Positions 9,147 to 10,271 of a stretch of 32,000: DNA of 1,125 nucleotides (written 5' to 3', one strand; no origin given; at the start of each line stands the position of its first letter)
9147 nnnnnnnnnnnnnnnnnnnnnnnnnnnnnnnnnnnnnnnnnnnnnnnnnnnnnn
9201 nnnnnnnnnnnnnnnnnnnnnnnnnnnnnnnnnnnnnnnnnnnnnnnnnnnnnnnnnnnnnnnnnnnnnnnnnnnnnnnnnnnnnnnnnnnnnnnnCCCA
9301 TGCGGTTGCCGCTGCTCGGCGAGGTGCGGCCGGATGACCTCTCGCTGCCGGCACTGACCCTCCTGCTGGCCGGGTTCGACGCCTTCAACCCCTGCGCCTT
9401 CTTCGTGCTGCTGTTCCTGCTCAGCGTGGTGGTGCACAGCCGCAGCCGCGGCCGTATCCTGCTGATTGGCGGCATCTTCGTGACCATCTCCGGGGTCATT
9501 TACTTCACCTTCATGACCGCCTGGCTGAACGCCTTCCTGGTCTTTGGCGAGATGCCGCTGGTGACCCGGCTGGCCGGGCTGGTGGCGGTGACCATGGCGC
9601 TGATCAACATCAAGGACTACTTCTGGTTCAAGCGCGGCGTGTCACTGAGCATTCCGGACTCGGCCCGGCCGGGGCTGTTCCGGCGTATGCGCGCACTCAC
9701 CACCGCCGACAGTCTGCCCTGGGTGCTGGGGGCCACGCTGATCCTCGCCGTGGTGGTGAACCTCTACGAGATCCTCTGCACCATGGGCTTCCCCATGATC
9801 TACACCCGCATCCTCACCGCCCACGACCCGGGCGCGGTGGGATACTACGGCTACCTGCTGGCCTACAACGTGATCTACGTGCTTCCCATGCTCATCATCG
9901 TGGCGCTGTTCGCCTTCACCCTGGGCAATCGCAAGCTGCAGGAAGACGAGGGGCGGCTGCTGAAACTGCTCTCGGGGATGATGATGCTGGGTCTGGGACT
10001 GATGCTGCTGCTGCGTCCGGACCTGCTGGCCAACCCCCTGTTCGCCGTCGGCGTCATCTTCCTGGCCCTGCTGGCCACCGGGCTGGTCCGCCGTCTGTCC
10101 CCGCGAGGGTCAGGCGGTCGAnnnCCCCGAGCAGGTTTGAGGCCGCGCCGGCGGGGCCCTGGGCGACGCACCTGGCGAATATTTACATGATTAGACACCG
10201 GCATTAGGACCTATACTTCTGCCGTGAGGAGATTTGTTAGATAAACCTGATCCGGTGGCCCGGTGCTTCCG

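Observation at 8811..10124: Signal peptide + CPRC thioredoxin-fold domain fused N-terminally to a degenerate CcdA/DsbD-like membrane core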

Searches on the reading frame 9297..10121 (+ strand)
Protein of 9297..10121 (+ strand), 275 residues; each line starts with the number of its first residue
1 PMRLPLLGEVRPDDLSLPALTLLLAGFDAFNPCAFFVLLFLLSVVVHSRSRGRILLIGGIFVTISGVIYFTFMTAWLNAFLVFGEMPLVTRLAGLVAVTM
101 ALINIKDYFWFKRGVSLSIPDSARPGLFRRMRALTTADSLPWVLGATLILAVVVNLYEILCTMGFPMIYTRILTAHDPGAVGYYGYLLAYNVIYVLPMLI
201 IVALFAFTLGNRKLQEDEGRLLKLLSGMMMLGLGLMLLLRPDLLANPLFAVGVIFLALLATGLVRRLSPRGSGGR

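Call 28: search_solved_structures(query=A2, max_evalue=10, show_alignments=2)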
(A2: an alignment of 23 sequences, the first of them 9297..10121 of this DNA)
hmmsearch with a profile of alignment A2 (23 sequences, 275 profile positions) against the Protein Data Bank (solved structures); distinct sequences matched with E-value up to 10: 0.

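Call 33: predict_structure(alignment_id=A2)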
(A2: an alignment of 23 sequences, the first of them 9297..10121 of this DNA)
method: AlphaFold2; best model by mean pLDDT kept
length: 275 residues; sequences in the alignment: 23
mean_pLDDT: 76.7   pTM: 0.73
mean pLDDT of the five models: 76.7, 74.4, 72.3, 72.1, 71.7
residues with pLDDT >= 90: 32; 70-90: 181; 50-70: 44; < 50: 18
segments of 3 or more residues with pLDDT < 50: 1-5, 114-120, 273-275
pLDDT, mean of each block of 10 residues (from residue 1): 47 65 79 76 77 89 90 83 78 87 85 50 53 60 84 81 71 78 87 90 84 72 86 88 76 89 83 44
secondary structure, 60 per line:
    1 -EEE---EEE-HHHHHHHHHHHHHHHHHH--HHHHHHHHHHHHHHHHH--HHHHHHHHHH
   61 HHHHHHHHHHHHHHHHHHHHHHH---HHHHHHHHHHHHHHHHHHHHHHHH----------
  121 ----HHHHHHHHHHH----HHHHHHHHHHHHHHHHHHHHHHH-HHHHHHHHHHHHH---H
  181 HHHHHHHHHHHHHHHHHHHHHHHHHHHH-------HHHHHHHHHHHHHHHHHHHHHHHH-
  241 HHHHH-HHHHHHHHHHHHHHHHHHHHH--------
elements in order: E2-4 E8-10 H12-29 H32-48 H51-83 H87-110 H125-135 H140-162 H164-176 H180-208 H216-239 H241-245 H247-267

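Call 35: fold_search(model_id=the predicted structure, library=pdb)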
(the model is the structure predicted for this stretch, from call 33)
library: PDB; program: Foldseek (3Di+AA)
matches with E <= 10: 229; with E <= 0.001: 0
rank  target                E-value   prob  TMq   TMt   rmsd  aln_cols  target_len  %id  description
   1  5i20_F                2.9e-01  0.30  0.21  0.25  17.5       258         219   16  Crystal structure of protein (released 2016-06-01)
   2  3ob6_A                3.4e-01  0.13  0.16  0.11  22.1       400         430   14  Structure of AdiC(N101A) in the open-to-out Arg+ bound conformation (released 2011-03-16)
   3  7wn0_A                4.1e-01  0.13  0.18  0.14  20.2       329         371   12  Structure of PfENT1(Y190A) in complex with nanobody 19 (released 2023-02-01)
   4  3gi8_C                5.8e-01  0.10  0.16  0.12  24.3       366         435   11  Crystal Structure of ApcT K158A Transporter Bound to 7F11 Monoclonal Fab Fragment (released 2009-08-18)
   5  7p1k_A                7.3e-01  0.07  0.15  0.11  22.9       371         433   14  Cryo EM structure of bison NHA2 in nano disc structure (released 2022-01-26)
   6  5vkv_MODEL_1_A        7.9e-01  0.66  0.40  0.47  10.1       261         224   23  Solution NMR structure of the membrane electron transporter CcdA (released 2018-01-31)
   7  9a52_A                7.9e-01  0.08  0.14  0.11  24.0       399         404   12  Integrative model of YCSG-FABL by crosslinking MS and deep learning (released 2024-09-18)
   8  9g9p_A                8.3e-01  0.10  0.18  0.14  22.2       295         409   14  Lipid III flippase WzxE with NB10 and NB7 nanobodies in inward-facing conformation - crystal 2 (released 2025-01-22)
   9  9j9z_A                9.5e-01  0.09  0.17  0.10  19.7       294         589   18  Cryo-EM structure of Outward state Anhydromuropeptide permease (AmpG) complex with GlcNAc-1,6-anhMurNAc (released 2025-07-16)
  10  9g9n_A                9.9e-01  0.08  0.17  0.12  23.9       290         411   13  Lipid III flippase WzxE with NB10 and NB7 nanobodies in inward-facing conformation - crystal 1 (released 2025-01-22)
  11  8czj_B                1.1e+00  0.06  0.16  0.15  22.7       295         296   18  A bacteria Zrt/Irt-like protein in the apo state (released 2023-02-22)
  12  5ogk_B                1.2e+00  0.10  0.18  0.17  21.4       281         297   12  Crystal structure of a nucleotide sugar transporter with bound nucleotide sugar. (released 2017-11-22)
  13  6ivo_A                1.3e+00  0.06  0.13  0.14  25.8       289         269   15  Crystal structure of a membrane protein P208A (released 2019-11-06)
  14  5y78_A                1.5e+00  0.08  0.18  0.18  20.7       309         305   10  Crystal structure of the triose-phosphate/phosphate translocator in complex with inorganic phosphate (released 2017-10-04)
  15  9j3m_A                1.9e+00  0.10  0.22  0.16  21.9       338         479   12  ADP/Pi bound Arabidopsis ATP/ADP translocator AtNTT1 (released 2025-03-19)
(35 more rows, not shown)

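Call 43: search_protein_representatives(alignment_id=A2)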
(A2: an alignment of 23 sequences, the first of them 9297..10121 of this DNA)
Query: 23 sequences, 275 profile positions. Proteins with E-value up to 0.001 (for the whole library): 4146; up to 1e-10: 2267; up to 1e-30: 810. The best 150 are listed.
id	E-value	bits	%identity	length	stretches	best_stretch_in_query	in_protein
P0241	2.7e-124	430.3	-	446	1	2-272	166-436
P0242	4.0e-122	423.2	-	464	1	2-272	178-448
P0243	3.6e-120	416.7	-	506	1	2-269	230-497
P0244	2.5e-119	414.0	-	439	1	2-271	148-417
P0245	9.1e-119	412.2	-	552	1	2-272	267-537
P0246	1.1e-116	405.4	-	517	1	2-271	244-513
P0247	1.3e-116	405.0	-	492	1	3-271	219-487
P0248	3.8e-115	400.3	-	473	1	3-264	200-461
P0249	4.6e-115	400.0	-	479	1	2-271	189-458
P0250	5.5e-115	399.8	-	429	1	2-270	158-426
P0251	2.2e-114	397.8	-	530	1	2-271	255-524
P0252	3.7e-113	393.8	-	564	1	2-267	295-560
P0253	1.1e-112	392.2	-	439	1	2-268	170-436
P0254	2.1e-112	391.3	-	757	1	2-271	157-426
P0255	4.8e-112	390.1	-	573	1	2-272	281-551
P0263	3.8e-110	383.9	-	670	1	2-269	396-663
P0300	7.7e-88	310.7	-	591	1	2-245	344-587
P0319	2.7e-84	299.1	-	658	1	7-272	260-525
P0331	2.8e-81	289.2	-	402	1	2-244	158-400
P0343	1.7e-79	283.4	-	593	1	2-244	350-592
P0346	3.6e-79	282.3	-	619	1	2-245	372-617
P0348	6.3e-79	281.5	-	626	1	3-244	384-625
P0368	2.7e-76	272.9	-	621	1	10-245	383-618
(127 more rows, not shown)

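Call 44: search_protein_families(library=pfam, proteins=[P0245, P0252, P0254, P0263, P0300, P0319, P0343, P0346, P0348, P0368], max_evalue=0.01)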
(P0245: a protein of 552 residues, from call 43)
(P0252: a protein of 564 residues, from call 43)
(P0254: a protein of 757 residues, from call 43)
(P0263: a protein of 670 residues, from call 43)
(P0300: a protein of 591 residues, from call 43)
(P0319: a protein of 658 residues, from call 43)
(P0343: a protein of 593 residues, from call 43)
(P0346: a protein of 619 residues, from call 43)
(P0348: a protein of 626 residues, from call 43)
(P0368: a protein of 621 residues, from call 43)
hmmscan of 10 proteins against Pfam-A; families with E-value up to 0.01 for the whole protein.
P0245 (552 aa): 9 families
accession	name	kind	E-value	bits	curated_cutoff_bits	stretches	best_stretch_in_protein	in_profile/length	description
PF00462.30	Glutaredoxin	-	2.9e-12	47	22.9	1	41-112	1-60/60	Glutaredoxin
PF13098.12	Thioredoxin_2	-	8.8e-08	32.9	27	1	36-115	2-94/104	Thioredoxin-like domain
PF08534.16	Redoxin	-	6.7e-06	26.4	26.6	1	38-76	28-66/148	Redoxin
PF01323.26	DSBA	-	2.7e-05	24.5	25.6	0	90-116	155-181/191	DSBA-like thioredoxin domain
PF13728.12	TraF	-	3.7e-05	24.1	23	0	37-68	127-158/224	F plasmid transfer operon protein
PF00085.26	Thioredoxin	-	0.00023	21.6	23.5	0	141-196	13-68/103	Thioredoxin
PF13192.12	Thioredoxin_3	-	0.0003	21.2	24.8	0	45-111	6-59/76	Thioredoxin domain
PF00578.27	AhpC-TSA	-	0.0006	20.2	26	0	38-74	24-61/124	AhpC/TSA family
PF05768.20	Glrx-like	-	0.00065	20.4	26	0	157-205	9-55/77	Glutaredoxin-like domain (DUF836)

P0252 (564 aa): 0 families

P0254 (757 aa): 1 family
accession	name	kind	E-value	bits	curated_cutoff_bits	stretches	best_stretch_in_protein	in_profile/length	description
PF01297.22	ZnuA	-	4.3e-73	246.5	29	1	456-746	1-260/263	Zinc-uptake complex component A periplasmic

P0263 (670 aa): 3 families
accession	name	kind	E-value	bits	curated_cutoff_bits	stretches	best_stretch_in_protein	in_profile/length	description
PF00462.30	Glutaredoxin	-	1.8e-05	25.3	22.9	0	45-110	3-58/60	Glutaredoxin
PF13098.12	Thioredoxin_2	-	0.00095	19.9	27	0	36-111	2-85/104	Thioredoxin-like domain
PF13905.12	Thioredoxin_8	-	0.0079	17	27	0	40-75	2-40/94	Thioredoxin-like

P0300 (591 aa): 2 families
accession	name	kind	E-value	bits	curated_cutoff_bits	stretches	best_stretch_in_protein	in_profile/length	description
PF00462.30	Glutaredoxin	-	2.6e-07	31.2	22.9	1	146-192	4-45/60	Glutaredoxin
PF23357.1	DUF7088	-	0.007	17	27.8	0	64-103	38-78/105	Domain of unknown function (DUF7088)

P0319 (658 aa): 2 families
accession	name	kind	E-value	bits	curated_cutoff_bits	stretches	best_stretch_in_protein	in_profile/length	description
PF00462.30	Glutaredoxin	-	0.0008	20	22.9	0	32-95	3-56/60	Glutaredoxin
PF13098.12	Thioredoxin_2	-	0.0049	17.6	27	0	135-173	2-43/104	Thioredoxin-like domain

P0343 (593 aa): 1 family
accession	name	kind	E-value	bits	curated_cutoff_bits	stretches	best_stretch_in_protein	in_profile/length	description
PF00462.30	Glutaredoxin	-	0.00022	21.8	22.9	1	136-200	1-55/60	Glutaredoxin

P0346 (619 aa): 3 families
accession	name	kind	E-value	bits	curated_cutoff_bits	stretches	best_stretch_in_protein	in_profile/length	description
PF00462.30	Glutaredoxin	-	1.4e-05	25.6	22.9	1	148-200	2-46/60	Glutaredoxin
PF11139.14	SfLAP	-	0.00033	20.6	35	1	393-587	3-178/213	Sap, sulfolipid-1-addressing protein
PF05768.20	Glrx-like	-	0.0048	17.6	26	1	147-193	2-47/77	Glutaredoxin-like domain (DUF836)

P0348 (626 aa): 3 families
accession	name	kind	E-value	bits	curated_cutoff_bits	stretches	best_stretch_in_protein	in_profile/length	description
PF00462.30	Glutaredoxin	-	3.4e-09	37.2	22.9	1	171-220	1-45/60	Glutaredoxin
PF06764.17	DUF1223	-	3.5e-05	24.4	30.7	0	83-119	2-38/202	Protein of unknown function (DUF1223)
PF05768.20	Glrx-like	-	0.00017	22.3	26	0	83-129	2-46/77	Glutaredoxin-like domain (DUF836)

P0368 (621 aa): 2 families
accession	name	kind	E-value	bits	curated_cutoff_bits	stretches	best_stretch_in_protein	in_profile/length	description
PF00462.30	Glutaredoxin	-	1.7e-10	41.4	22.9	1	141-206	4-59/60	Glutaredoxin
PF05768.20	Glrx-like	-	0.0063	17.3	26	0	50-103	2-47/77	Glutaredoxin-like domain (DUF836)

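Call 64: search_protein_families(library=pfam, proteins=[window:9297-10121:+], max_evalue=10)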
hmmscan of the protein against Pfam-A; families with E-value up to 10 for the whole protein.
window:9297-10121:+ (275 aa): 2 families
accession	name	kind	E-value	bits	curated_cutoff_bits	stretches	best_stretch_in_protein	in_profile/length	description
PF25147.1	Ribophorin_II_C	-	0.02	16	27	1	140-216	22-94/99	Ribophorin_II, C-terminal domain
PF07695.17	7TMR-DISM_7TM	-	0.58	10.5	29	1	192-263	68-142/205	7TM diverse intracellular signalling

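Call 65: search_protein_families(library=ncbifam, proteins=[P0346, P0348], max_evalue=10)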
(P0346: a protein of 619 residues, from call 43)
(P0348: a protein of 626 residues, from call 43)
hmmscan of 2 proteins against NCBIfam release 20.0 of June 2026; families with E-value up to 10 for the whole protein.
P0346 (619 aa): 10 families
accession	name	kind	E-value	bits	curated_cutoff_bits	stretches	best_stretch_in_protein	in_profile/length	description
TIGR02196.1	GlrX_YruB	hypoth_equivalog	3.5e-07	30.6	88.55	1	147-222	2-67/74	glutaredoxin-like protein, YruB-family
NF041212.1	Uxx_star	subfamily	4.1e-05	23.7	66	1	148-222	2-67/70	Uxx-star family glutaredoxin-like (seleno)protein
TIGR02190.1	GlrX-dom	hypoth_equivalog_domain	0.0013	18.6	99.3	1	146-181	9-43/79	glutaredoxin-family domain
NF008401.0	PRK11200.1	equivalog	0.0023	18.1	84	1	147-199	3-55/87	GrxA family glutaredoxin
NF041114.2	gluta_UXX_star_1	equivalog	0.005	17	72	1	148-222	2-67/70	UXX-star selenoprotein family 1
TIGR02200.1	GlrX_actino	hypoth_equivalog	0.0073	16.7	89.5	1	147-186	2-41/77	mycoredoxin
TIGR02187.2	PDO_seleno_TRX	equivalog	0.03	13.7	185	1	126-204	112-182/209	protein disulfide oxidoreductase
TIGR02181.1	GRX_bact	equivalog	0.072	13.3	90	1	148-209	2-54/80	glutaredoxin 3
TIGR02180.1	GRX_euk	equivalog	0.082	13.1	87.25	1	148-182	2-36/84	glutaredoxin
NF045501.1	HUGP_GUXX-star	exception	0.19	11.2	325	1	141-221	161-232/236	HUGP/GUXX-star fusion selenoprotein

P0348 (626 aa): 17 families
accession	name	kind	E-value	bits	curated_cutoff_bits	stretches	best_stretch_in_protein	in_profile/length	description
NF041212.1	Uxx_star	subfamily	2.5e-06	27.6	66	2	171-243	1-64/70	Uxx-star family glutaredoxin-like (seleno)protein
TIGR02194.1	GlrX_NrdH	subfamily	8.8e-06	25.8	85.75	2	83-105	1-23/72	glutaredoxin-like protein NrdH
TIGR02196.1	GlrX_YruB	hypoth_equivalog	1.4e-05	25.5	88.55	2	171-190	2-21/74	glutaredoxin-like protein, YruB-family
TIGR02190.1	GlrX-dom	hypoth_equivalog_domain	5.4e-05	23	99.3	2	170-190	9-29/79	glutaredoxin-family domain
TIGR02181.1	GRX_bact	equivalog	6.7e-05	23.1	90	2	171-191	1-21/80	glutaredoxin 3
TIGR00411.1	redox_disulf_1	equivalog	8.3e-05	22.6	92.75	2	82-124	2-43/82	MJ0307 family thioredoxin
TIGR02187.2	PDO_seleno_TRX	equivalog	0.0005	19.5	185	2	82-128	20-67/209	protein disulfide oxidoreductase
TIGR02180.1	GRX_euk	equivalog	0.0027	17.9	87.25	2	173-192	3-22/84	glutaredoxin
NF041114.2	gluta_UXX_star_1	equivalog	0.0085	16.3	72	1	172-243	2-64/70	UXX-star selenoprotein family 1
TIGR03759.1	conj_TIGR03759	hypoth_equivalog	0.016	14.7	126.4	1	55-126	83-152/200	TIGR03759 family integrating conjugative element protein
NF008401.0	PRK11200.1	equivalog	0.022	14.9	84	1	83-127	3-45/87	GrxA family glutaredoxin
NF007923.0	PRK10638.1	equivalog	0.031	14.3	129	1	170-201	3-34/83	glutaredoxin 3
TIGR02200.1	GlrX_actino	hypoth_equivalog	0.038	14.4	89.5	1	170-190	1-21/77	mycoredoxin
NF007657.0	PRK10329.1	equivalog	0.13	12.4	131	1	82-103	2-23/81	glutaredoxin-like protein NrdH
NF047338.1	gluta_UXX_star_3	exception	0.17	12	97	1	173-190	3-20/70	UXX-star (seleno)protein family 3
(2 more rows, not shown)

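Call 83: find_encoding_contigs(protein=P0343, flank=6000, max_places=3)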
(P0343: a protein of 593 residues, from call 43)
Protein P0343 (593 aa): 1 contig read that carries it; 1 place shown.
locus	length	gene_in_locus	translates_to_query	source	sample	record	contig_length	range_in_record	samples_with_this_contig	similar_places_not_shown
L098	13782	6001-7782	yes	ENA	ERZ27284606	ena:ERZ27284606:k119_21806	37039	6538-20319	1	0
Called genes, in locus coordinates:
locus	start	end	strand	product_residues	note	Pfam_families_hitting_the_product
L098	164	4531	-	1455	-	PF00069:Pkinase, PF01636:APH (faint), PF07714:PK_Tyr_Ser-Thr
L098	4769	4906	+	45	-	-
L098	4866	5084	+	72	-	-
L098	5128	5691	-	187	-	PF04542:Sigma70_r2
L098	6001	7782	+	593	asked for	-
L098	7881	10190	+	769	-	PF00251:Glyco_hydro_32N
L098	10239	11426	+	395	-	PF07221:GlcNAc_2-epim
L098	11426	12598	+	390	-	PF24981:Beta-prop_ATRN-LZTR1 (faint), PF24996:NANM, PF01344:Kelch_1 (faint), PF24681:Kelch_KLHDC2_KLHL20_DRC7, PF13964:Beta-prop_Calicin (weak), PF13415:Beta-prop_FBX42, PF24996:NANM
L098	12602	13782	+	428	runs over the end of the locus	PF07690:MFS_1, PF03137:OATP (weak)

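Call 84: find_encoding_contigs(protein=P0254, flank=6000, max_places=3)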
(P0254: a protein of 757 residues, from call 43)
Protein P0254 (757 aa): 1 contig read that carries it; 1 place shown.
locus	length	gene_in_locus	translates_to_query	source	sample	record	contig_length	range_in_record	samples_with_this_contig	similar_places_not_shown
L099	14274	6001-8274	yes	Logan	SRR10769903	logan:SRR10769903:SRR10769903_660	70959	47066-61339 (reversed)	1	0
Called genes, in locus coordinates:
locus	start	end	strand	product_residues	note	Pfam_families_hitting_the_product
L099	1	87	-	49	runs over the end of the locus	-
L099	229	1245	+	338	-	PF00224:PK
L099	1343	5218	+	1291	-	-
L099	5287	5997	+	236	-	PF00753:Lactamase_B (weak), PF12706:Lactamase_B_2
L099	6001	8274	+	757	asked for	PF01297:ZnuA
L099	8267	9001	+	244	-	PF02463:SMC_N, PF13175:AAA_15 (faint), PF00005:ABC_tran, PF13304:AAA_21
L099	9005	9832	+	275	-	PF00950:ABC-3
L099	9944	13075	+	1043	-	PF01704:UDPGP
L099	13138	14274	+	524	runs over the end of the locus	PF00209:SNF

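Call 85: find_encoding_contigs(protein=P0348, flank=5000, max_places=3)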
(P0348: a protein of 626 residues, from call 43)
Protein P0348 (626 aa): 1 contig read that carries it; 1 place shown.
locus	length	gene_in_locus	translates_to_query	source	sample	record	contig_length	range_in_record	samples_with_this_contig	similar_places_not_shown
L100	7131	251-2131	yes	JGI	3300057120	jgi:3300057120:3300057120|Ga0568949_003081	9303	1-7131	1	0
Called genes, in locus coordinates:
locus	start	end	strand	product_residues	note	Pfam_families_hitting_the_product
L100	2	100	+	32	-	?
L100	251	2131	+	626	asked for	PF00462:Glutaredoxin (faint)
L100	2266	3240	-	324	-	PF08240:ADH_N, PF00107:ADH_zinc_N, PF13602:ADH_zinc_N_2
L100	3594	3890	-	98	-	-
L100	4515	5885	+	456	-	-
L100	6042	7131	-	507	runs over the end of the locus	PF03629:SASA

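Call 86: find_encoding_contigs(protein=P0245, flank=5000, max_places=3)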
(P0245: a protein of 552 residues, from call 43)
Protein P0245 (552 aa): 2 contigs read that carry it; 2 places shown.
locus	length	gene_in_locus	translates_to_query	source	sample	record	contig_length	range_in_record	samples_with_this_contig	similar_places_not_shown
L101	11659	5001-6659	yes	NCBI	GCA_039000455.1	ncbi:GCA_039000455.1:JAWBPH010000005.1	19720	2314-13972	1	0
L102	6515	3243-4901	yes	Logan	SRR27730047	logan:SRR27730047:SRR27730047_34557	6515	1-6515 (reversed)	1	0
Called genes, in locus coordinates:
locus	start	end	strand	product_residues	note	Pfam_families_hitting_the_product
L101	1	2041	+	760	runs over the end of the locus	PF00437:T2SSE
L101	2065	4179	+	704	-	-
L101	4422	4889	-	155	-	PF24034:DUF7343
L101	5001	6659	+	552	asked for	PF08534:Redoxin (faint), PF00462:Glutaredoxin (weak)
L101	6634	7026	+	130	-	PF01597:GCV_H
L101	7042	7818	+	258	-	PF02596:DUF169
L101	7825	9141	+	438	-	PF01134:GIDA (faint), PF01262:AlaDh_PNT_C (faint), PF07992:Pyr_redox_2, PF13738:Pyr_redox_3, PF00070:Pyr_redox, PF02737:3HCDH_N (weak), PF03721:UDPG_MGDP_dh_N (weak), PF02852:Pyr_redox_dim, +5 more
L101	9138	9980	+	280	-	PF04055:Radical_SAM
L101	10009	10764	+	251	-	PF21948:LplA-B_cat, PF03099:BPL_LplA_LipB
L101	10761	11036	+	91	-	-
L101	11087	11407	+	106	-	PF01022:HTH_5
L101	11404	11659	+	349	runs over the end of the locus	PF03773:ArsP_1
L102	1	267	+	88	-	?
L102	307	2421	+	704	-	-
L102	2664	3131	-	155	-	PF24034:DUF7343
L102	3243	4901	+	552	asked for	PF08534:Redoxin (faint), PF00462:Glutaredoxin (weak)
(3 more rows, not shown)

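Call 87: find_encoding_contigs(protein=P0331, flank=5000, max_places=3)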
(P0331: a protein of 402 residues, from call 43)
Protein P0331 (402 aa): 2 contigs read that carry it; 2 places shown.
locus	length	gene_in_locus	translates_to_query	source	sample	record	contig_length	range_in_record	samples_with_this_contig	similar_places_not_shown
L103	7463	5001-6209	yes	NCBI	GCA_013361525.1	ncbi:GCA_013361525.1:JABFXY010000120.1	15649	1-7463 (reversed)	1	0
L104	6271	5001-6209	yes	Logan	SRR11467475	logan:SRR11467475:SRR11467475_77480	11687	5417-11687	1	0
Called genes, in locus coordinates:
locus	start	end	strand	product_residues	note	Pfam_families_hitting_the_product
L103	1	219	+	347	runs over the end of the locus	PF01769:MgtE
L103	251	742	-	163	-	-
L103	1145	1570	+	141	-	PF00582:Usp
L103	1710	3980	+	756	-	PF01326:PPDK_N, PF00391:PEP-utilizers, PF02896:PEP-utilizers_C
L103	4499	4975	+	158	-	-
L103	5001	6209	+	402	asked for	PF00462:Glutaredoxin (weak)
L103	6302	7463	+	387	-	?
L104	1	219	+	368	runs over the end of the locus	PF01769:MgtE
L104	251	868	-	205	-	-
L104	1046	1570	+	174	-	PF00582:Usp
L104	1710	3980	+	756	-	PF01326:PPDK_N, PF00391:PEP-utilizers, PF02896:PEP-utilizers_C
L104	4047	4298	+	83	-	-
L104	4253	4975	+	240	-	-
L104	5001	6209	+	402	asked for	PF00462:Glutaredoxin (weak)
